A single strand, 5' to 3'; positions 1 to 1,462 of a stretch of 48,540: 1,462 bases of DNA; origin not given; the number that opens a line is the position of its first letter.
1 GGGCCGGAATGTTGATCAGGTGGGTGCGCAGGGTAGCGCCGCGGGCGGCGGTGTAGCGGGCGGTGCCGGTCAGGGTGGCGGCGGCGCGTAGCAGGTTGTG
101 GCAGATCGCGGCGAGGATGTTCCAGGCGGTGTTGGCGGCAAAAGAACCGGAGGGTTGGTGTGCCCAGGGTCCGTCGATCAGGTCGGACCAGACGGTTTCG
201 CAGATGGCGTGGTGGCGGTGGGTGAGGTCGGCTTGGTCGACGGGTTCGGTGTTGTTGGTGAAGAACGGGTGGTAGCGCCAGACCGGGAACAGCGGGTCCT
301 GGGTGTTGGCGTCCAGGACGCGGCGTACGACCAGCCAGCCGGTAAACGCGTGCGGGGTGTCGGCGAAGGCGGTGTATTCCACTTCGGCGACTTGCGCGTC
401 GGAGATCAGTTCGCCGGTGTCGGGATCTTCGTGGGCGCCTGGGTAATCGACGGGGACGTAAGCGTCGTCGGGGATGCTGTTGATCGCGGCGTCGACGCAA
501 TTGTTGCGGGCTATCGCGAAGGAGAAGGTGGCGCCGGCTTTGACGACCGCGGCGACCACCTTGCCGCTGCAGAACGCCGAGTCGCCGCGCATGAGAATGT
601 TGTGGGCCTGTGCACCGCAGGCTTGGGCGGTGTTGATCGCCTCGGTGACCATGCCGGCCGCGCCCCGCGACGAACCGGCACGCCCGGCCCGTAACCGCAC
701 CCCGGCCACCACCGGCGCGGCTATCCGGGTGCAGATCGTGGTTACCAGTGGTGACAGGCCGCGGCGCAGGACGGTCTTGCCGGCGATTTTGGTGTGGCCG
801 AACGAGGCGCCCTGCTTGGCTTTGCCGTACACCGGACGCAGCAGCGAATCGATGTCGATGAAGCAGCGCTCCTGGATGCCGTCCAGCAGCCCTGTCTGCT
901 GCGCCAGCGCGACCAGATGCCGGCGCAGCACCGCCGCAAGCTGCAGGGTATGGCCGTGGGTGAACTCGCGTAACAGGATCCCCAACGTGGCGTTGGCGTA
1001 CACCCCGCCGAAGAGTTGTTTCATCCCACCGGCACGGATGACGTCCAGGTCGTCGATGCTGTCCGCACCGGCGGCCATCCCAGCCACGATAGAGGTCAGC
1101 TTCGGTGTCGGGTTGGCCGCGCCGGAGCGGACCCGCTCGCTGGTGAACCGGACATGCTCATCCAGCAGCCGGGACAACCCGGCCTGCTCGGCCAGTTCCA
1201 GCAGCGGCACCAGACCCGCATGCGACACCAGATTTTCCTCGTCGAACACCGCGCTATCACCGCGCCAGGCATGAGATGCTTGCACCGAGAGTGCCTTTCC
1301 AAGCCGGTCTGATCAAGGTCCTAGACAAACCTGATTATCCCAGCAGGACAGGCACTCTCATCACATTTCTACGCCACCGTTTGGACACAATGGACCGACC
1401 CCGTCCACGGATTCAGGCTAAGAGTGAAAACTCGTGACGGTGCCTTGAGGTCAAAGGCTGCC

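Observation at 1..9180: G+C-rich mobilisable/conjugative element of actinobacterial character integrated beside tRNA-Tyr of a mid-G+C, CPR-like chromosome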

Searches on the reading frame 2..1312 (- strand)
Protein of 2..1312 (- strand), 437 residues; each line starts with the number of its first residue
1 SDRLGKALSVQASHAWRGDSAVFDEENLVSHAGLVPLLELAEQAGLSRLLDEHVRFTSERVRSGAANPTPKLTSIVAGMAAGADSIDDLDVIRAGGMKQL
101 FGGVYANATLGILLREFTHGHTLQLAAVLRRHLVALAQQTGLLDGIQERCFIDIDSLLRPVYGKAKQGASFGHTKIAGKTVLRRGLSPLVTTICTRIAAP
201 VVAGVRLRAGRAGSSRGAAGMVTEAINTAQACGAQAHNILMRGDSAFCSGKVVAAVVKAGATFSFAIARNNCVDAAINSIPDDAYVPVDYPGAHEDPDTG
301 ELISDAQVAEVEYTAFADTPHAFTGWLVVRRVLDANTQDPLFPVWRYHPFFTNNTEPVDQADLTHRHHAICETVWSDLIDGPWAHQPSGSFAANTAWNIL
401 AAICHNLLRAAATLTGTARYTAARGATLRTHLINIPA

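Call 7: search_protein_families(library=pfam, proteins=[window:2-1312:-], max_evalue=0.01)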
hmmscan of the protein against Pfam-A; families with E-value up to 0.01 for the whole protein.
seq(437 aa): 2 families
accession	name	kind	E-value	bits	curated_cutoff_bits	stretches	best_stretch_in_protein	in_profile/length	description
PF13701.12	DDE_Tnp_1_4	-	3e-21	75.6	34.7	1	22-436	12-399/435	Transposase DDE domain group 1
PF01609.27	DDE_Tnp_1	-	0.0051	17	23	0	150-407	5-200/200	Transposase DDE domain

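Call 62: search_dna_similar(query=window:2-1312:-, collection=plasmids, mode=protein, max_rows=15)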
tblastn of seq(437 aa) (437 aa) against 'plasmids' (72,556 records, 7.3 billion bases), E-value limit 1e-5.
Records with a match: 151; places in all: 255; records where one place covers at least 80% of the query: 96.
Best place of each record, by identity: 60-80% 24; <60% 127.
By first word of the organism name: Rhodococcus 65; Streptomyces 42; Mycobacterium 9; Corynebacterium 9; Mycolicibacterium 6; Nocardioides 2; Frondihabitans 2; Paenarthrobacter 2; Microbacterium 2; Pseudarthrobacter 2; and 9 more.
By predicted mobility (MOB-suite, as given by PLSDB): mobilizable 74; non-mobilizable 64; conjugative 13.
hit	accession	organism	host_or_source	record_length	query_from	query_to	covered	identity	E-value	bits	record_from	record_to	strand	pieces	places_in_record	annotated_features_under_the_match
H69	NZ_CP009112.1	Rhodococcus opacus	soil sample, Enrichment culture with ...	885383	5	437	99%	64.4%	4e-134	432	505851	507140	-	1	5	IS1380 family transposase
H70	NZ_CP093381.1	Rhodococcus opacus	cell culture,forest soil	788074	5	437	99%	64.2%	2e-133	430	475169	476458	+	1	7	IS1380 family transposase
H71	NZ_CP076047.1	Rhodococcus sp. USK10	-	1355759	5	437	99%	63.7%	4e-132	427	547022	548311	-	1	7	record has no annotation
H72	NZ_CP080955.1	Rhodococcus opacus PD630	cell culture,environmental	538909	1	437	100%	62.9%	1e-129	419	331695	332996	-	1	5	IS1380 family transposase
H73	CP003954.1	Rhodococcus opacus PD630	-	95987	1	437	100%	62.9%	2e-129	419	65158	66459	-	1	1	hypothetical protein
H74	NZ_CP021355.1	Rhodococcus oxybenzonivorans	river sediment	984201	1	437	100%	62.7%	3e-129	418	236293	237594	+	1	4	IS1380 family transposase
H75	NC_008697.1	Nocardioides sp. JS614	-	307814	1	406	93%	64.5%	7e-127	411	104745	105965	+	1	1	IS1380 family transposase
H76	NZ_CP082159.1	Rhodococcus opacus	bacterial isolate,soil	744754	1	406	93%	63.5%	1e-130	422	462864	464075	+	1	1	IS1380 family transposase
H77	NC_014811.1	Mycolicibacterium gilvum Spyr1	creosote contaminated soil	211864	1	406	93%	61.6%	8e-131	423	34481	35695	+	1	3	IS1380 family transposase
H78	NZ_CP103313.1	Mycolicibacterium rufum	-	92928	1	406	93%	61.1%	1e-127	414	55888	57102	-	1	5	IS1380 family transposase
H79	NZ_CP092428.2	Mycolicibacterium rufum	-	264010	1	406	93%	61.1%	1e-127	414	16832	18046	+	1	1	IS1380 family transposase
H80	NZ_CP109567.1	Nocardia sp. NBC_01377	-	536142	6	406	92%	61.8%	1e-130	422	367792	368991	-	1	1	IS1380 family transposase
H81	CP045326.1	Mycobacterium sp. THAF192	pure culture,Surface of a polyethylene ...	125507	1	406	93%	60.8%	7e-130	420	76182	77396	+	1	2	hypothetical protein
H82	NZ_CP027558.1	Rhodococcus rhodochrous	mixed culture,sewage tank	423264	1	406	93%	60.1%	4e-125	406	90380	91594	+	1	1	IS1380 family transposase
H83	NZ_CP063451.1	Rhodococcus pyridinivorans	oil-polluted soil,Libyan oil-polluted ...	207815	1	406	93%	60.2%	5e-106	411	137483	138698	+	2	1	none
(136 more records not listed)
